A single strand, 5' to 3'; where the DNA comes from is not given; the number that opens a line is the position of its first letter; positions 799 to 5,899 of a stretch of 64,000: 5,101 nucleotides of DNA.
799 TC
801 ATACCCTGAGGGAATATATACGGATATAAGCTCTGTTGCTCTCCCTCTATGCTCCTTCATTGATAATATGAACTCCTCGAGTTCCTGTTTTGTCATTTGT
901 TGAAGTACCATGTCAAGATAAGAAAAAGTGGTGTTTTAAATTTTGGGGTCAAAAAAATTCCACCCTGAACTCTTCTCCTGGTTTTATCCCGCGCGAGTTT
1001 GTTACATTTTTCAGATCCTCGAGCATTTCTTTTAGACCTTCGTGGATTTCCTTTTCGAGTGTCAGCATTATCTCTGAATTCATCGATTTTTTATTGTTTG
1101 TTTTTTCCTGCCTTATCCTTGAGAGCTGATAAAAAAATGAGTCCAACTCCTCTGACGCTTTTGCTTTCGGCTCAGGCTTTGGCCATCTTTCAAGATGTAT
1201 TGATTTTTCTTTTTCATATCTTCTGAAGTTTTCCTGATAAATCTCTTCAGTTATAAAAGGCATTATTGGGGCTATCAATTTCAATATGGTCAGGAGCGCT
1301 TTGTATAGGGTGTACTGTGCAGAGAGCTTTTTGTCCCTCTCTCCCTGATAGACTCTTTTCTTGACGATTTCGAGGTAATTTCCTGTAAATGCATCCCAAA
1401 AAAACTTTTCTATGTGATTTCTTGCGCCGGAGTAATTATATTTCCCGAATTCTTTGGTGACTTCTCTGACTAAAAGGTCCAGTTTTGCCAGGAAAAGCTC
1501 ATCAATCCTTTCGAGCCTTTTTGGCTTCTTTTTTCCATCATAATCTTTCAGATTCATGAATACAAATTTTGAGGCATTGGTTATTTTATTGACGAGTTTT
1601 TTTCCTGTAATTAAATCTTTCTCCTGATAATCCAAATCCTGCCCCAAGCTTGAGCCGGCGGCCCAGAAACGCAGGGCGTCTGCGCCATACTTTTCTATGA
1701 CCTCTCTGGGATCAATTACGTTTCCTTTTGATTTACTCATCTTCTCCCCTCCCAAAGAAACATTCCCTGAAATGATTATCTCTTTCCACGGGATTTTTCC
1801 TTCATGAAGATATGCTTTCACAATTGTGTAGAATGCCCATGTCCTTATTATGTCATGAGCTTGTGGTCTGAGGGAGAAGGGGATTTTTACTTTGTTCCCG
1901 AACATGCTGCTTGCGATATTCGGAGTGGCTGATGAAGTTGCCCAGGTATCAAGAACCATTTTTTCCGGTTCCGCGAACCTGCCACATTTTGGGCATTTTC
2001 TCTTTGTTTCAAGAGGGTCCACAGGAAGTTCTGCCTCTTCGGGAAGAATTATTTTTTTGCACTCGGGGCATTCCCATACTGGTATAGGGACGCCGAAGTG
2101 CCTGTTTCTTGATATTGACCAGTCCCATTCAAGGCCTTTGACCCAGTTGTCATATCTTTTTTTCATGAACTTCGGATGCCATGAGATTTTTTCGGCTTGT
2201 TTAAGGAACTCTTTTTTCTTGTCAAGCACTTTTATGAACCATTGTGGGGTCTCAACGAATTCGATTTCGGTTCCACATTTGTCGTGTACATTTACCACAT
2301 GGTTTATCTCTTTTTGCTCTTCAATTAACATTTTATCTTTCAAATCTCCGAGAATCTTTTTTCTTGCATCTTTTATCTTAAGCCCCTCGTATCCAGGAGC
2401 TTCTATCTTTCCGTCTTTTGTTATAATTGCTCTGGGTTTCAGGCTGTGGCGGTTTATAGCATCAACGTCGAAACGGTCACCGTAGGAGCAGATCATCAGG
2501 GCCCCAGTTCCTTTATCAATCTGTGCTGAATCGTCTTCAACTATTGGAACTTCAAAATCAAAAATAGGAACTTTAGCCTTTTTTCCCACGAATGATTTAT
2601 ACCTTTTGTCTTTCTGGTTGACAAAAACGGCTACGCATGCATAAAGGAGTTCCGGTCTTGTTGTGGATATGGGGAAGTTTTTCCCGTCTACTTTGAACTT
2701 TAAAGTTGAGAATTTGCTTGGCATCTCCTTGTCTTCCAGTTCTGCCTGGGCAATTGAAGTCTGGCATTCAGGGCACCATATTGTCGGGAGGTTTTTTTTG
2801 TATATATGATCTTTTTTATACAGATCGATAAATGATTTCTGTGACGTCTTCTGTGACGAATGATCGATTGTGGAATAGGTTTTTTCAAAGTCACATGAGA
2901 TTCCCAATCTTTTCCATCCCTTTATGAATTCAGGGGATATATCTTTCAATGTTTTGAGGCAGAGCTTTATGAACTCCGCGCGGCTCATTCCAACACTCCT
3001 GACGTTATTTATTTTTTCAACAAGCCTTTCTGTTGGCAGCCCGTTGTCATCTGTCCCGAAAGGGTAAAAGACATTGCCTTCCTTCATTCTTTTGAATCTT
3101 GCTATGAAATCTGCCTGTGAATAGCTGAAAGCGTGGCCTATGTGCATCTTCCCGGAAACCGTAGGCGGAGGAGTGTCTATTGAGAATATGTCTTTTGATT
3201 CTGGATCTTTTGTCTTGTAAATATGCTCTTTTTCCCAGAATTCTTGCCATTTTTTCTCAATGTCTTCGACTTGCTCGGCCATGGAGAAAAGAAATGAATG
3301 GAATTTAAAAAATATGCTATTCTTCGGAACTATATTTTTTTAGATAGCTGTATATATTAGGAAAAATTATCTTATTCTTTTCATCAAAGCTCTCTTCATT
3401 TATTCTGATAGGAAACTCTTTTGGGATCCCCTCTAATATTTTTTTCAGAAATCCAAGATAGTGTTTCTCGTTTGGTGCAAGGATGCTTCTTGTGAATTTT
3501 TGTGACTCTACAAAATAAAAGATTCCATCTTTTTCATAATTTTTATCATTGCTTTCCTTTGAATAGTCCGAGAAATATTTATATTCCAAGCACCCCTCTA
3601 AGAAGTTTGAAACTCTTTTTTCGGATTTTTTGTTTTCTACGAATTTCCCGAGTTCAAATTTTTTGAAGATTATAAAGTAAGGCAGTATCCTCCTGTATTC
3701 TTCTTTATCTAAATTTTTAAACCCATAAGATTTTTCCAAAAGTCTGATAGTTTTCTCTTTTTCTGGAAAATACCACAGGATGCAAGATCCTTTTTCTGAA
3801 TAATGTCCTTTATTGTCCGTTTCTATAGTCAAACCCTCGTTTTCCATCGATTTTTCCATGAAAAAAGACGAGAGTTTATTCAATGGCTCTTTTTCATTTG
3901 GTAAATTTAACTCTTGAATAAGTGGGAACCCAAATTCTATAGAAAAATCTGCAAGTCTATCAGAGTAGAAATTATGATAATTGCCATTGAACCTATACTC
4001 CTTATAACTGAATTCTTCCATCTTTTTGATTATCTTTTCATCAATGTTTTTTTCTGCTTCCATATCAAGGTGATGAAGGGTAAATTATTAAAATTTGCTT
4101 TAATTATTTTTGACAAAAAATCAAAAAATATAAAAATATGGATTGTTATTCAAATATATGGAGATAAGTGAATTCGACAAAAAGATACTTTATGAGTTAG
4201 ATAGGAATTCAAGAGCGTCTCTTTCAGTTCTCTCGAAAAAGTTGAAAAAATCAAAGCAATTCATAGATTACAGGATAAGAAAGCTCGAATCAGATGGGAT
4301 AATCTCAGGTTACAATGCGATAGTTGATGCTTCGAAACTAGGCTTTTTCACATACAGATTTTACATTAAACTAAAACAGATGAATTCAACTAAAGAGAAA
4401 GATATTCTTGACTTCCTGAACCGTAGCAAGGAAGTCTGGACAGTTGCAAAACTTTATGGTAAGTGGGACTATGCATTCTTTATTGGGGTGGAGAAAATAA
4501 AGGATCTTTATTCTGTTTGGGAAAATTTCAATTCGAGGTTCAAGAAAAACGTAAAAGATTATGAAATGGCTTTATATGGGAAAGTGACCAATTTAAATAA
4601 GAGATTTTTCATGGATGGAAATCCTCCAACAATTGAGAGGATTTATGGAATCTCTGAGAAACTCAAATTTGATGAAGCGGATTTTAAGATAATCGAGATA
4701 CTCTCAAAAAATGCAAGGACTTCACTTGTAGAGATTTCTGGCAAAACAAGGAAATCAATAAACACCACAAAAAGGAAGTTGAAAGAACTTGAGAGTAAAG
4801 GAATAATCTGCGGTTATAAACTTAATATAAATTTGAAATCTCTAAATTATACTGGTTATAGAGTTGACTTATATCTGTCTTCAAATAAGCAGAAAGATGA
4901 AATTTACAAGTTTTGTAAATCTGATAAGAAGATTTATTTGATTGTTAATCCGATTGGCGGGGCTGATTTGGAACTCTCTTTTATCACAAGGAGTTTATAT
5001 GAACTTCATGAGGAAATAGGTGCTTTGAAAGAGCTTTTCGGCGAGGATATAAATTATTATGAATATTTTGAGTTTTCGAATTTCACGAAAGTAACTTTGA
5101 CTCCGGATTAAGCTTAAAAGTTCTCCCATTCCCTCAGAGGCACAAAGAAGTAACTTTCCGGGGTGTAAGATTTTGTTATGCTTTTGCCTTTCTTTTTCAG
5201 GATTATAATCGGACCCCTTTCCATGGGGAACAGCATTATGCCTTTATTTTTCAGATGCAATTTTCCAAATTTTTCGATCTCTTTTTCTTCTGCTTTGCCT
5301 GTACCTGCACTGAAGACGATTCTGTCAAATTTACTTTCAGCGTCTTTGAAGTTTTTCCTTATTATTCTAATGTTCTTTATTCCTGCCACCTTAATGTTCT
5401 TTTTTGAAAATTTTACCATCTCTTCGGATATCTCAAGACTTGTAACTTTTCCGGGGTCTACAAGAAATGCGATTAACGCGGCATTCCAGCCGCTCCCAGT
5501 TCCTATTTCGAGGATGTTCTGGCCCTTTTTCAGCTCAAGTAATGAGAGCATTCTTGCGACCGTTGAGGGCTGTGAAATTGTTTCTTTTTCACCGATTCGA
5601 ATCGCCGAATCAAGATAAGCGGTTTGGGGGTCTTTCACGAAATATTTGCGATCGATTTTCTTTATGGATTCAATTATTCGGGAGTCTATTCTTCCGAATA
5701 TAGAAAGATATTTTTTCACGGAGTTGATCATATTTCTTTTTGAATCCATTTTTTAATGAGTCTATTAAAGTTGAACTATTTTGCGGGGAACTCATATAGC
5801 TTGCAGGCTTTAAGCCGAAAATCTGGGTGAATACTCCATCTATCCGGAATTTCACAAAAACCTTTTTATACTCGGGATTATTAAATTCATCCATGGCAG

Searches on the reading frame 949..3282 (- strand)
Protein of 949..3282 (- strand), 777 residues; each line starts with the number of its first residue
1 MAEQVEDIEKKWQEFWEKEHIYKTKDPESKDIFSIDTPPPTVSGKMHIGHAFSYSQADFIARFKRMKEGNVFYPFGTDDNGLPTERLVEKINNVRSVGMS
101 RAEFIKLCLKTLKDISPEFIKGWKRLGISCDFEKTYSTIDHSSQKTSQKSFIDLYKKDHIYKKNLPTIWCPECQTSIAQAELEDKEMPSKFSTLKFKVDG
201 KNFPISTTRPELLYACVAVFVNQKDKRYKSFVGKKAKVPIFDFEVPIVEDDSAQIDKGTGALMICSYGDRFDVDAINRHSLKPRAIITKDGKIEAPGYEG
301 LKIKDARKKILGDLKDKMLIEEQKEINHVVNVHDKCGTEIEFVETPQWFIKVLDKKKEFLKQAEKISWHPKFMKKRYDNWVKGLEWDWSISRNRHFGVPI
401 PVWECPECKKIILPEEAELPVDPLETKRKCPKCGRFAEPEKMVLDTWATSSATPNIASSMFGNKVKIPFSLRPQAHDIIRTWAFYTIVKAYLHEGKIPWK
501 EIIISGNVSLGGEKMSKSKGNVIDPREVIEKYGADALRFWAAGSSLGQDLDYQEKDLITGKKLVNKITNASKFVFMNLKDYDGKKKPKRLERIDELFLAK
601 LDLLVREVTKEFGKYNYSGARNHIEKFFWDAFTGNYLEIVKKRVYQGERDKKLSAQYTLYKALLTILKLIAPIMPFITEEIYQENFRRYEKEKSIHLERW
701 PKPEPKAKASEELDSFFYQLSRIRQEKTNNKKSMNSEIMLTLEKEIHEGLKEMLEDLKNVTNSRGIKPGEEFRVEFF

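Call 19: search_protein_families(library=pfam, proteins=[window:949-3282:-], max_evalue=0.001)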
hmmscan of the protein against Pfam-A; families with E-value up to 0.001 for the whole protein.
window:949-3282:- (777 aa): 5 families
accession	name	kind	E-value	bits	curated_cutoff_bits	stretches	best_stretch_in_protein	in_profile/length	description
PF00133.28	tRNA-synt_1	-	5.8e-82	276.1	22.7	1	11-551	1-412/414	tRNA synthetases class I (I, L, M and V)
PF08264.19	Anticodon_1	-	1e-33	116.7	25.1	1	594-730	1-136/148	Anticodon-binding domain of tRNA ligase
PF09334.17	tRNA-synt_1g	-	6e-28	98.1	20.1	2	35-181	3-134/391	tRNA synthetases class I (M)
PF01406.26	tRNA-synt_1e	-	1.5e-09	38.1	27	1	502-558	241-297/301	tRNA synthetases class I (C) catalytic domain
PF01921.24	tRNA-synt_1f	-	0.00038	19.9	27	0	511-553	279-321/360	tRNA synthetases class I (K)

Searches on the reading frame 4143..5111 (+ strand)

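Call 60: search_protein_families(library=pfam, proteins=[window:4143-5111:+], max_evalue=0.01)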
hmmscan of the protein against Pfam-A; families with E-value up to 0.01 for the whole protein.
window:4143-5111:+ (322 aa): 8 families
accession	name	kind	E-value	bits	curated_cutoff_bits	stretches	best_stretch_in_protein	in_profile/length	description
PF13412.12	HTH_24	-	3.1e-21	75.1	21.9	2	177-222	2-47/48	Winged helix-turn-helix DNA-binding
PF13404.12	HTH_AsnC-type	-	1.4e-14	54.1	27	2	10-49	3-42/42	AsnC-type helix-turn-helix domain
PF01047.28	MarR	-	1.1e-05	25.7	24.6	0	14-55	7-48/59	MarR family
PF08279.18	HTH_11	-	0.0021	18.3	25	0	13-53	3-44/55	HTH domain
PF12840.13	HTH_20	-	0.0036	17.7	27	0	15-54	9-48/51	Helix-turn-helix domain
PF25212.1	HVO_A0114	-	0.0044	17.2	27.6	0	179-222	23-66/84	HVO_A0114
PF01022.26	HTH_5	-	0.0083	16.4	22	0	14-55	6-46/47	Bacterial regulatory protein, arsR family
PF13730.12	HTH_36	-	0.0093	16.2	25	0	198-222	31-55/55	Helix-turn-helix domain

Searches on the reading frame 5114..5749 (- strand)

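Call 59: search_protein_families(library=pfam, proteins=[window:5114-5749:-], max_evalue=0.01)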
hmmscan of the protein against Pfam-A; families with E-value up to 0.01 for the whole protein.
window:5114-5749:- (211 aa): 18 families
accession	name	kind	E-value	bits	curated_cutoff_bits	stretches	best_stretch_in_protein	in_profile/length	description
PF01135.25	PCMT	-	5.6e-32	111.6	20.3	1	21-207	17-207/210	Protein-L-isoaspartate(D-aspartate) O-methyltransferase (PCMT)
PF13847.12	Methyltransf_31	-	2.7e-10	40.5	27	1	74-147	2-81/145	Methyltransferase domain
PF02353.26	CMAS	-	1.3e-08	35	27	1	60-156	47-143/273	Mycolic acid cyclopropane synthetase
PF13649.12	Methyltransf_25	-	2.8e-08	34.8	27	1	79-157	1-81/97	Methyltransferase domain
PF00398.26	RrnaAD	-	7.3e-08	32.3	24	1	60-140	15-91/263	Ribosomal RNA adenine dimethylase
PF05175.20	MTS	-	2.8e-06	27.5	23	1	67-145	23-103/170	Methyltransferase small domain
PF02527.21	GidB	-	5.6e-06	26.3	27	1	69-174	40-146/184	rRNA small subunit methyltransferase G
PF01209.24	Ubie_methyltran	-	7.5e-06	25.9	20.1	1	72-137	44-110/233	ubiE/COQ5 methyltransferase family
PF08241.18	Methyltransf_11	-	1.4e-05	26.1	21.2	1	80-147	1-67/95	Methyltransferase domain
PF01596.23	Methyltransf_3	-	2.4e-05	24.2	22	1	66-127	34-98/204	O-methyltransferase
PF06325.19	PrmA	-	0.00014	21.9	22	1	73-145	159-231/296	Ribosomal protein L11 methyltransferase (PrmA)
PF02475.24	TRM5-TYW2_MTfase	-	0.00022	21.6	28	1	73-148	34-112/164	TRM5/TYW2 methyltransferase domain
PF13489.12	Methyltransf_23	-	0.00056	20.1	27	1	70-147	16-88/164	Methyltransferase domain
PF08242.18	Methyltransf_12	-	0.00063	20.9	30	1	80-146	1-71/98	Methyltransferase domain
PF01189.24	Methyltr_RsmB-F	-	0.00084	19.5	27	1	70-148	3-87/199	16S rRNA methyltransferase RsmB/F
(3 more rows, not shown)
